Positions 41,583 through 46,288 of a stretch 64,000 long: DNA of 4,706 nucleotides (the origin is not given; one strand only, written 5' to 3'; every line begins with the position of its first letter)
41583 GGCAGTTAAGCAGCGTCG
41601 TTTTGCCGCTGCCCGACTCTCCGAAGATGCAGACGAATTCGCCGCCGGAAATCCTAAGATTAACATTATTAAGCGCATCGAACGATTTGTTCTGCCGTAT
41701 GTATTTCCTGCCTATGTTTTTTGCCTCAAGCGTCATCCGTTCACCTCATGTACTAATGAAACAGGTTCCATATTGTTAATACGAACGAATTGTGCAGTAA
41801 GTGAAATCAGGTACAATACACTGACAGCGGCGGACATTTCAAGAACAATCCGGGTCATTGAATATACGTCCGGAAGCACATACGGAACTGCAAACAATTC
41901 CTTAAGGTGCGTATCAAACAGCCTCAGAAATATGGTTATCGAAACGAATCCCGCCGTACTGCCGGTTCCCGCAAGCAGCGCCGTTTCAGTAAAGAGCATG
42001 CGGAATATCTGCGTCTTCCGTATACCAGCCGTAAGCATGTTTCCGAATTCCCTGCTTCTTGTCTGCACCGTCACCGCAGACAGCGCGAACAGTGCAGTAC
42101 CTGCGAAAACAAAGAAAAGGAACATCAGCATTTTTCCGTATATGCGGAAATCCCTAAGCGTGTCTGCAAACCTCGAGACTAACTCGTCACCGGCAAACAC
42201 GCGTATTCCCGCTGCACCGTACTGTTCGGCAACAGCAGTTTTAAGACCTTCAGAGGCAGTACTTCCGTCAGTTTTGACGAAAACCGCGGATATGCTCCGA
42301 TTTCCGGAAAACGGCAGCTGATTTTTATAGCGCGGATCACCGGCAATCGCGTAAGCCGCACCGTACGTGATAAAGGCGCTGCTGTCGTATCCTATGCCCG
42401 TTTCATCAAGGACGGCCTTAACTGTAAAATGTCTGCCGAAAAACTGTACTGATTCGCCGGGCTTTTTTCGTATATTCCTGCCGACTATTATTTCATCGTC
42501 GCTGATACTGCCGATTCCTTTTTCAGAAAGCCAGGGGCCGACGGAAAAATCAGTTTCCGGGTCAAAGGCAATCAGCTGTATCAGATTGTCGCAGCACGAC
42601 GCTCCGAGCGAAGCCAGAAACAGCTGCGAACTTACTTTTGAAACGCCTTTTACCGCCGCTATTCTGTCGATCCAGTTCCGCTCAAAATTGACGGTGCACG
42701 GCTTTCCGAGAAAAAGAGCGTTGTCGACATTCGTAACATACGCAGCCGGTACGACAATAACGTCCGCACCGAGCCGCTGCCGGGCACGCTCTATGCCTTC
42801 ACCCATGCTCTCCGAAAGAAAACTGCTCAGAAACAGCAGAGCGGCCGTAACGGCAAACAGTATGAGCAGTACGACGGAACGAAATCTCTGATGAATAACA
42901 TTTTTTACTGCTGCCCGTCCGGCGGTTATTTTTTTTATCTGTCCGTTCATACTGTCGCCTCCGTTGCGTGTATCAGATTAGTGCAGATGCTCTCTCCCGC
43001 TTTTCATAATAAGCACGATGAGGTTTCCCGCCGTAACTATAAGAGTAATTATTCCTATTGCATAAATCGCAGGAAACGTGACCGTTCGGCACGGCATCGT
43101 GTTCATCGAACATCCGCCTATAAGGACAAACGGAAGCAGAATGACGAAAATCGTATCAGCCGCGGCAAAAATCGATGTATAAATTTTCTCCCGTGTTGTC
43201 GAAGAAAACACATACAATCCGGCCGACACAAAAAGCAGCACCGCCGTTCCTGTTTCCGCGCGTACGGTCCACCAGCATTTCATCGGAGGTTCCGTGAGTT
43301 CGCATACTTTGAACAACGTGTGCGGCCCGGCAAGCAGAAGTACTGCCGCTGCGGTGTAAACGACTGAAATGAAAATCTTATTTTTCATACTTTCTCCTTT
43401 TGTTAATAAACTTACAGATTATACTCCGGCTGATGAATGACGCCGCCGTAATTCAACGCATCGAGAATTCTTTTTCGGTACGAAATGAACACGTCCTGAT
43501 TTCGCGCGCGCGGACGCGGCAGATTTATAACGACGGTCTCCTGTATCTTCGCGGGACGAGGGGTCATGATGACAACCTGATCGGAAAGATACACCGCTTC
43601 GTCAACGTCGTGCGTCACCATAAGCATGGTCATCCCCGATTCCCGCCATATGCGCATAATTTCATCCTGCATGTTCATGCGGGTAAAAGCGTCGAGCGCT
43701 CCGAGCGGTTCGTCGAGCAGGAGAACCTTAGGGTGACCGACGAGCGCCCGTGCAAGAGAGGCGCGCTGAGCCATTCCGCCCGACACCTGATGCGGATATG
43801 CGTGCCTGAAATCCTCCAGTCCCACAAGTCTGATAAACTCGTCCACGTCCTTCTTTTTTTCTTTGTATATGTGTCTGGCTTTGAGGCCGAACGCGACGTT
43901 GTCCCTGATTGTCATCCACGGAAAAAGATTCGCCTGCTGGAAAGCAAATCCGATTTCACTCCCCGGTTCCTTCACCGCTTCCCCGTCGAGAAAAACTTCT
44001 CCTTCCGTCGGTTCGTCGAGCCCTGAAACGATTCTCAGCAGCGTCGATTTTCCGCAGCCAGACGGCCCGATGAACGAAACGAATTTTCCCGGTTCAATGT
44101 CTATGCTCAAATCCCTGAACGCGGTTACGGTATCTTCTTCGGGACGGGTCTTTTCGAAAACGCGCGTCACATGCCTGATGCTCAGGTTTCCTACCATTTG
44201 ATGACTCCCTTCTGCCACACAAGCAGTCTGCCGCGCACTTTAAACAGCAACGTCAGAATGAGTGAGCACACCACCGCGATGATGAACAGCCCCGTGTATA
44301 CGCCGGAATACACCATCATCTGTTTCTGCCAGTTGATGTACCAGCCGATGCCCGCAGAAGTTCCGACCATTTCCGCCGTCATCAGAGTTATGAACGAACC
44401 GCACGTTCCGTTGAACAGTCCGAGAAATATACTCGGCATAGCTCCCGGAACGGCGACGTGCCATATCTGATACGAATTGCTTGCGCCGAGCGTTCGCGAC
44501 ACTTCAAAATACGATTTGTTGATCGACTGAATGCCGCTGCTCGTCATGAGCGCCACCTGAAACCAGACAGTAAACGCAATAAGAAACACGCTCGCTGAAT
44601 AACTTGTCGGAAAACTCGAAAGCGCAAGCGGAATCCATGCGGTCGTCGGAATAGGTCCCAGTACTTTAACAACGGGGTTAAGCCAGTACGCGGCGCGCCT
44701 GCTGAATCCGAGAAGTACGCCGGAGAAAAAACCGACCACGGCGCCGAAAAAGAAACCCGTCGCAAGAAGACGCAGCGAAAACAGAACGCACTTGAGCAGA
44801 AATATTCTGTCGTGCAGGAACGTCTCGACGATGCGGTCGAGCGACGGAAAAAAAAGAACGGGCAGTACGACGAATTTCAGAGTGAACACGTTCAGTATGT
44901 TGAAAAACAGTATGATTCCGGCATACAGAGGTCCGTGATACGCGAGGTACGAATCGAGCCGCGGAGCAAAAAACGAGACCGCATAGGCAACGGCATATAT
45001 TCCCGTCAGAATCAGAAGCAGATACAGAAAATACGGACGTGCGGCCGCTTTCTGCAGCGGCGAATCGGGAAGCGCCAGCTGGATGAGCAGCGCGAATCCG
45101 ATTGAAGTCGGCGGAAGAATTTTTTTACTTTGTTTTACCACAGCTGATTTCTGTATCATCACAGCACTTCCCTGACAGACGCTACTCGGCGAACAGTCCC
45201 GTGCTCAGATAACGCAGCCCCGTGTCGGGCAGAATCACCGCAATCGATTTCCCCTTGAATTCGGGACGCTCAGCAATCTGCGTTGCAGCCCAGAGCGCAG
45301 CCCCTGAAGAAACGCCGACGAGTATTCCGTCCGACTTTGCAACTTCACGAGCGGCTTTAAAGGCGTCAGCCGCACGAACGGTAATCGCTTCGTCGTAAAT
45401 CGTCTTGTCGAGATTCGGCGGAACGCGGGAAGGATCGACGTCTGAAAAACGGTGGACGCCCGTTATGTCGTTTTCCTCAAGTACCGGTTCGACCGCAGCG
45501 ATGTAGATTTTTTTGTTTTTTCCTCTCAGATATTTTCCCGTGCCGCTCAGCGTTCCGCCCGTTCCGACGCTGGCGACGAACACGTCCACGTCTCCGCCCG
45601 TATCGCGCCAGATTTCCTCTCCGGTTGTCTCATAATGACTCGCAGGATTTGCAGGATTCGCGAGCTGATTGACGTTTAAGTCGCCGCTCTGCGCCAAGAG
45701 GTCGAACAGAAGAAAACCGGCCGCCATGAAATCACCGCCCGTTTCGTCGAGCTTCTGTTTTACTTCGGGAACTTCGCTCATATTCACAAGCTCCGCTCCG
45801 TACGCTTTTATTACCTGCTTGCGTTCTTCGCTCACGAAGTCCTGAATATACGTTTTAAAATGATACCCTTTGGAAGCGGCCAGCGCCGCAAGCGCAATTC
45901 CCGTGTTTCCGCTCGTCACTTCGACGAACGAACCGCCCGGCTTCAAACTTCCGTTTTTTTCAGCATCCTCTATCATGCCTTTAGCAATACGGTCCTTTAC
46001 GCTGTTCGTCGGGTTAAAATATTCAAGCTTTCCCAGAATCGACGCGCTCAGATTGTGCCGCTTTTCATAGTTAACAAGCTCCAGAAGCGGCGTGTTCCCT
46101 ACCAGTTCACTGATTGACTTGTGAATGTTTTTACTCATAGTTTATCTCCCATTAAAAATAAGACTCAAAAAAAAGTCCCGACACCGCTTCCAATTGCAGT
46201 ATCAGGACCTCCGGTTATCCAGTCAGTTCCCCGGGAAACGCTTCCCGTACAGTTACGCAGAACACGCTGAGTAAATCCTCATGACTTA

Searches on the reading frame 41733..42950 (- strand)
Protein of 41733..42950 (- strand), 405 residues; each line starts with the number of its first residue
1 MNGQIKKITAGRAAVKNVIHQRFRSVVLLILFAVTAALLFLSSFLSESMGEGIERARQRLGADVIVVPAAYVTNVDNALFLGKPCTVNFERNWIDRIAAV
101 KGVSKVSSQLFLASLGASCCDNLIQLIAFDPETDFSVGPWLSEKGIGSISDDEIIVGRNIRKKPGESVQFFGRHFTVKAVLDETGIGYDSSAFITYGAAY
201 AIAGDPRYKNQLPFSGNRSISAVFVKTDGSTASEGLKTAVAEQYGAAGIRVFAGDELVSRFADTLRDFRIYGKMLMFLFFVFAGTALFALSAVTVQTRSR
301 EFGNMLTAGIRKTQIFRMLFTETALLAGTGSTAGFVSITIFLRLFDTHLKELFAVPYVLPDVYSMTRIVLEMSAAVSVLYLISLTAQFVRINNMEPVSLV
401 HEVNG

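Call 9: search_protein_families(library=pfam, proteins=[window:41733-42950:-])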
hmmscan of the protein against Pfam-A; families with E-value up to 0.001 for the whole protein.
window:41733-42950:- (405 aa): 2 families
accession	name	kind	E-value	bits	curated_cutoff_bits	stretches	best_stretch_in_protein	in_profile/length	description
PF02687.27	FtsX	-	1.6e-10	41.5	25.5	1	274-396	2-120/120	FtsX-like permease C-terminal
PF12704.14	MacB_PCD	-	2.7e-05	25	27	1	41-240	21-204/207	MacB-like periplasmic core domain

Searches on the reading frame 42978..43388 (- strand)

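Call 9: search_protein_families(library=pfam, proteins=[window:42978-43388:-])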
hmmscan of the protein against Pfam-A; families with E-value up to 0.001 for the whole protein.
window:42978-43388:- (136 aa): 1 family
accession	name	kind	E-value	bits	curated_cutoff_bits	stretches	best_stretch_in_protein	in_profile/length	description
PF14387.11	DUF4418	-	6e-26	91.5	27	1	14-123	4-115/117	Domain of unknown function (DUF4418)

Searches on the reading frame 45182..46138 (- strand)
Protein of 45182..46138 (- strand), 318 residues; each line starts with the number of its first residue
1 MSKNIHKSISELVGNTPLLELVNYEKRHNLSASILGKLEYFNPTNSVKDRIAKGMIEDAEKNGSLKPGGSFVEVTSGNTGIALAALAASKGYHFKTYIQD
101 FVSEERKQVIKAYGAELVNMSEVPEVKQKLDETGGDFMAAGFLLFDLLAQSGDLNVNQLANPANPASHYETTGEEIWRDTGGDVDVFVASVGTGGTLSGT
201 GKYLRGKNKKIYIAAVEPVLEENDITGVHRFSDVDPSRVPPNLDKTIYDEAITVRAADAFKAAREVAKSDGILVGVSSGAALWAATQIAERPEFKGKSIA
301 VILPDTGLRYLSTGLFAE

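Call 9: search_protein_families(library=pfam, proteins=[window:45182-46138:-])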
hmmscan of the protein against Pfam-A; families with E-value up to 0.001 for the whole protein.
window:45182-46138:- (318 aa): 1 family
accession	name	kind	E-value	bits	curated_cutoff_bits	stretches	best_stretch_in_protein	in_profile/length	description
PF00291.31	PALP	-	2.1e-63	214.9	35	1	9-305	1-295/295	Pyridoxal-phosphate dependent enzyme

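Call 17: find_encoding_contigs(protein=window:45182-46138:-, flank=3000, max_places=6)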
Protein window:45182-46138:- (318 aa): 7 contigs read that carry it; 3 places shown.
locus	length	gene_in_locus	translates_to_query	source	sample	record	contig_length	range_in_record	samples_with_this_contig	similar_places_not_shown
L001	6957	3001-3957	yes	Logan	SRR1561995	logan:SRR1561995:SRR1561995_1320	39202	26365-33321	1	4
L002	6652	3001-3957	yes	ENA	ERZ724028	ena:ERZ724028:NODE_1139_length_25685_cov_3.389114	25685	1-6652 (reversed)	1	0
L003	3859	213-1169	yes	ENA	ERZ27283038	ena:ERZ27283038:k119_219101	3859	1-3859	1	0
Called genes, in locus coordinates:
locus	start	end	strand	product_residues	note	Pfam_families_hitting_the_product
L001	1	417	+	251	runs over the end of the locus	PF00528:BPD_transp_1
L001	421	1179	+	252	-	PF02463:SMC_N, PF09818:ABC_ATPase (faint), PF00005:ABC_tran, PF13304:AAA_21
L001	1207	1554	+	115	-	PF07687:M20_dimer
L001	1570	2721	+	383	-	PF01546:Peptidase_M20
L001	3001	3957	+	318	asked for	PF00291:PALP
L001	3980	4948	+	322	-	PF00528:BPD_transp_1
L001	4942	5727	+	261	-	PF00005:ABC_tran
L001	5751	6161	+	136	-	PF14387:DUF4418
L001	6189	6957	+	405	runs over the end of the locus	PF12704:MacB_PCD (faint), PF02687:FtsX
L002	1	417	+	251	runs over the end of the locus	PF00528:BPD_transp_1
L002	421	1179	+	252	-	PF02463:SMC_N, PF09818:ABC_ATPase (faint), PF00005:ABC_tran, PF13304:AAA_21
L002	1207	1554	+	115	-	PF07687:M20_dimer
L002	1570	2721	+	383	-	PF01546:Peptidase_M20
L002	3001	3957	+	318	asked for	PF00291:PALP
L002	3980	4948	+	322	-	PF00528:BPD_transp_1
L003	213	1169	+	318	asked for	PF00291:PALP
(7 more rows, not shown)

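Call 18: find_homologous_proteins(query=window:45182-46138:-, max_evalue=1e-80)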
Query window:45182-46138:- (318 aa): 4139 proteins with E <= 1e-80 among 8000 candidates; the best 120 are listed.
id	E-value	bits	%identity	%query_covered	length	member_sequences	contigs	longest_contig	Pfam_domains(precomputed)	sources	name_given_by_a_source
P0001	1.5e-204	696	100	100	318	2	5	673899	PF00291.32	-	-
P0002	3.1e-195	665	95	100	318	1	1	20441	PF00291.32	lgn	-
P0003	9.5e-139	480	69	99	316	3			PF00291.32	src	-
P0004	9.8e-130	450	66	99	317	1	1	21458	PF00291.32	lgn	-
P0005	1.5e-127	443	66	98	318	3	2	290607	PF00291.32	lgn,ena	-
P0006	4.9e-118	412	63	99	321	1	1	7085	PF00291.32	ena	-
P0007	1.4e-117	410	63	98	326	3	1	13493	PF00291.32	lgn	-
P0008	2.9e-117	409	63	98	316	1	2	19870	PF00291.32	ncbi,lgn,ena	-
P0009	3.9e-117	409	63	98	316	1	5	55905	PF00291.32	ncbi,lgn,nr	ncbi:MAG: pyridoxal-phosphate dependent enzyme [Treponemataceae bacterium]|nr:pyridoxal-phosphate de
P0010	7.3e-117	408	62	99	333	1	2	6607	PF00291.32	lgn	-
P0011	7.6e-117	408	61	99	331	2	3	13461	PF00291.32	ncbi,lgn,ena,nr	ncbi:MAG TPA: cysteine synthase [Lachnospiraceae bacterium]|nr:cysteine synthase [Lachnospiraceae ba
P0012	8.3e-117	408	62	99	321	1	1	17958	PF00291.32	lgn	-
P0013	1.0e-116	407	62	98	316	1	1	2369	PF00291.32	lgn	-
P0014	1.3e-116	407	62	98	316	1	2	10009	PF00291.32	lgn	-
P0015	1.4e-116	407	61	99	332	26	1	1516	PF00291.32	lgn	-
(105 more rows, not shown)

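Call 19: find_encoding_contigs(protein=P0002, flank=2500, max_places=2)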
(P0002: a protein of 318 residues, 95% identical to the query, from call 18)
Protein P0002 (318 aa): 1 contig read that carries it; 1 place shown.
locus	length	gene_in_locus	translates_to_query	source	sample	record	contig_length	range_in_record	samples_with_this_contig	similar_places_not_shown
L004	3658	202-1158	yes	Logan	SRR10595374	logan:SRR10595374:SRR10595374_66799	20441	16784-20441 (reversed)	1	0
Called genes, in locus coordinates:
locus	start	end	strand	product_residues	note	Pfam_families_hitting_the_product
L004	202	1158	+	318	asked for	PF00291:PALP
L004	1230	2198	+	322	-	PF00528:BPD_transp_1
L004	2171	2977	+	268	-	PF00005:ABC_tran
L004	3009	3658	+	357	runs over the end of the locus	PF13379:NMT1_2 (weak), PF09084:NMT1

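Call 20: find_encoding_contigs(protein=P0004, flank=2500, max_places=2)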
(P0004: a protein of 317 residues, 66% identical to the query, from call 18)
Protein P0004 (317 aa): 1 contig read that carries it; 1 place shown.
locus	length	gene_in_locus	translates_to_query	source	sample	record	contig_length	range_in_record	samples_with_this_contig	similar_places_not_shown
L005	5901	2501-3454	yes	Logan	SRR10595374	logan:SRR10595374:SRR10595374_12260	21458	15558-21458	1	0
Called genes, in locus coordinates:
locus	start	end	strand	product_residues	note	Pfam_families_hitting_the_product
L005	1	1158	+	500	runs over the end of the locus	PF00148:Oxidored_nitro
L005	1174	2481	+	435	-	PF00148:Oxidored_nitro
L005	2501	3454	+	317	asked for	PF00291:PALP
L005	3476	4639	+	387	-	PF01053:Cys_Met_Meta_PP, PF00155:Aminotran_1_2 (weak), PF00266:Aminotran_5 (faint)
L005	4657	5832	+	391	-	PF00155:Aminotran_1_2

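Call 21: find_encoding_contigs(protein=P0005, flank=2500, max_places=2)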
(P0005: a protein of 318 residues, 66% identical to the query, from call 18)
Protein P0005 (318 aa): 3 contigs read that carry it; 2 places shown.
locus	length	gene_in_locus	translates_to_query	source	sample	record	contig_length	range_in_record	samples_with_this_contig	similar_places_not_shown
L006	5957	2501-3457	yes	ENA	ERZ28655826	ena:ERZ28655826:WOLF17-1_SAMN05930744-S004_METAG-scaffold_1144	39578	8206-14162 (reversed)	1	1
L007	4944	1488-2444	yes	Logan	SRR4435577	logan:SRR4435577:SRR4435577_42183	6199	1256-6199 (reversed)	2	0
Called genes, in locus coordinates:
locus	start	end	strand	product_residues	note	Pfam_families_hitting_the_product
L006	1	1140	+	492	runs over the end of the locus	PF00148:Oxidored_nitro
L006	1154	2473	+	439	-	PF00148:Oxidored_nitro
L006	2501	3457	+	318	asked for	PF00291:PALP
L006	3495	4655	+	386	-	PF01053:Cys_Met_Meta_PP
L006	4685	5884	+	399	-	PF00155:Aminotran_1_2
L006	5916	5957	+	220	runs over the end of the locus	PF00528:BPD_transp_1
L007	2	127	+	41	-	?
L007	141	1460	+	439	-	PF00148:Oxidored_nitro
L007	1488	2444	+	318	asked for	PF00291:PALP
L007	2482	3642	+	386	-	PF01053:Cys_Met_Meta_PP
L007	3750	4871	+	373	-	PF00155:Aminotran_1_2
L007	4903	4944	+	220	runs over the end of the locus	PF00528:BPD_transp_1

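Call 22: find_encoding_contigs(protein=P0009, flank=2500, max_places=2)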
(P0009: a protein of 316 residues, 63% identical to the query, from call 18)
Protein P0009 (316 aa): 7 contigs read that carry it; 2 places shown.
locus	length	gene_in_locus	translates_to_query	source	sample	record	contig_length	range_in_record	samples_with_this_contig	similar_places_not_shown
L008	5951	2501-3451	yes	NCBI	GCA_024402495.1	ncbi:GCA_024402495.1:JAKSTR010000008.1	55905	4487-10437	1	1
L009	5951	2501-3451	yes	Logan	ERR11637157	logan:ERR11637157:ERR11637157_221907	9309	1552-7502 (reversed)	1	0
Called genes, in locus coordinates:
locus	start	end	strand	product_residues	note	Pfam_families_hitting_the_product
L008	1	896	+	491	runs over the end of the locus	PF00148:Oxidored_nitro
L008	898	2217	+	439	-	PF00148:Oxidored_nitro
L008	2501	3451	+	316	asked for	PF00291:PALP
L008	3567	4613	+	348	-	PF09084:NMT1, PF13379:NMT1_2, PF16868:NMT1_3 (faint)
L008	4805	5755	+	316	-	PF00528:BPD_transp_1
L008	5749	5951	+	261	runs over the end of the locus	PF00005:ABC_tran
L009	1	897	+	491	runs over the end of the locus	PF00148:Oxidored_nitro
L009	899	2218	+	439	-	PF00148:Oxidored_nitro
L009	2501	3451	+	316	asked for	PF00291:PALP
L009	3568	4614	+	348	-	PF09084:NMT1, PF13379:NMT1_2, PF16868:NMT1_3 (faint)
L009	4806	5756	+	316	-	PF00528:BPD_transp_1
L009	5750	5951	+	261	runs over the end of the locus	PF00005:ABC_tran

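Call 72: search_protein_families(library=pfam, alignment_id=A4, max_evalue=0.00001)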
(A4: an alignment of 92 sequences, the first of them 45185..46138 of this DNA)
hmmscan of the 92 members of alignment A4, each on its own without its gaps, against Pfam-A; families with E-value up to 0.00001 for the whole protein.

A. member 1, window:45185-46138:- (318 aa): 1 family
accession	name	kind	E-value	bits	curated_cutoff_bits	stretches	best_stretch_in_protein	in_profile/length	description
PF00291.31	PALP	-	2.1e-63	214.9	35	1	9-305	1-295/295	Pyridoxal-phosphate dependent enzyme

B. families by the number of members that match (of 92 scanned): 64 families (the first 25 are shown)
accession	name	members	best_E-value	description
PF04055.27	Radical_SAM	13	3.7e-22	Radical SAM superfamily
PF09084.16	NMT1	6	2.5e-31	NMT1/THI5 like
PF00528.27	BPD_transp_1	6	2.2e-27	Binding-protein-dependent transport system inner membrane component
PF01053.26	Cys_Met_Meta_PP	5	1e-146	Cys/Met metabolism PLP-dependent enzyme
PF00497.25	SBP_bac_3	5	3e-32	Bacterial extracellular solute-binding proteins, family 3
PF13379.11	NMT1_2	5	2.7e-15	NMT1-like family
PF00155.27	Aminotran_1_2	5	2.3e-10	Aminotransferase class I and II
PF00142.24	Fer4_NifH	4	2.5e-131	4Fe-4S iron sulfur cluster binding proteins, NifH/frxC family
PF02772.21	S-AdoMet_synt_M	4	5.5e-49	S-adenosylmethionine synthetase, central domain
PF00438.25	S-AdoMet_synt_N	4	1.2e-42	S-adenosylmethionine synthetase, N-terminal domain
PF07396.17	Porin_O_P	4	8.3e-35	Phosphate-selective porin O and P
PF01656.29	CbiA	4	7.5e-14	CobQ/CobB/MinD/ParA nucleotide binding domain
PF13614.12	AAA_31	4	1.1e-09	AAA domain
PF10609.15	ParA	4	4.4e-09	NUBPL iron-transfer P-loop NTPase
PF02901.20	PFL-like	3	1.7e-185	Pyruvate formate lyase-like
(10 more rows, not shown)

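Call 93: search_protein_families(library=ncbifam, proteins=[window:45182-46138:-], max_evalue=0.00001)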
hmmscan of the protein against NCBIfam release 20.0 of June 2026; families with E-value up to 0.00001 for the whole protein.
window:45182-46138:- (318 aa): 21 families
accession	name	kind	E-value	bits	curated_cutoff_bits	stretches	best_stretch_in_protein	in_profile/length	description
TIGR01136.1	cysKM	subfamily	1.2e-95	320.4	344.15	1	9-316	1-299/299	cysteine synthase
TIGR01139.1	cysK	equivalog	2.9e-90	302.5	350.95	1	9-316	1-298/298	cysteine synthase A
NF007989.0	PRK10717.1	equivalog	7.3e-81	271.8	387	1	4-317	3-319/334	cysteine synthase A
TIGR01138.1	cysM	equivalog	1.6e-77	260.9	394.2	1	9-316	2-290/290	cysteine synthase B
NF008735.0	PRK11761.1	equivalog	4.1e-76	256.1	413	1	7-317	4-295/296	cysteine synthase CysM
TIGR01137.1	cysta_beta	equivalog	1.5e-74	251.3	510.25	1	5-313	1-308/457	cystathionine beta-synthase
NF053679.1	CysteaSynCapA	equivalog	3.5e-59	200.2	600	1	3-312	4-316/329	cysteate synthase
TIGR03945.1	PLP_SbnA_fam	equivalog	6.1e-56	189.7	349.95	1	9-313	1-297/304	2,3-diaminopropionate biosynthesis protein SbnA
NF052478.1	CystDsulMYC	equivalog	5.7e-17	62.1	600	1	36-313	41-323/354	L-cysteine desulfhydrase Cds1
NF005292.0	PRK06815.1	equivalog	8.7e-17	61.1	371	2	5-122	11-123/320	threonine/serine dehydratase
NF004996.0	PRK06381.1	equivalog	2.2e-13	49.9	266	1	10-287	10-277/319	threonine synthase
NF005035.0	PRK06450.1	equivalog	5.8e-13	48.4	301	1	34-140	67-169/338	threonine synthase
NF004170.0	PRK05638.1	equivalog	3.5e-12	45.6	421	1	4-122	55-166/442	threonine synthase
NF006094.0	PRK08246.1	subfamily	5e-11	42.6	331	1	4-219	12-201/310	serine/threonine dehydratase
NF040741.1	ornith_OrtB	equivalog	4e-10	38.7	550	1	11-235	55-273/464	2-amino-4-oxopentanoate thiolase subunit OrtB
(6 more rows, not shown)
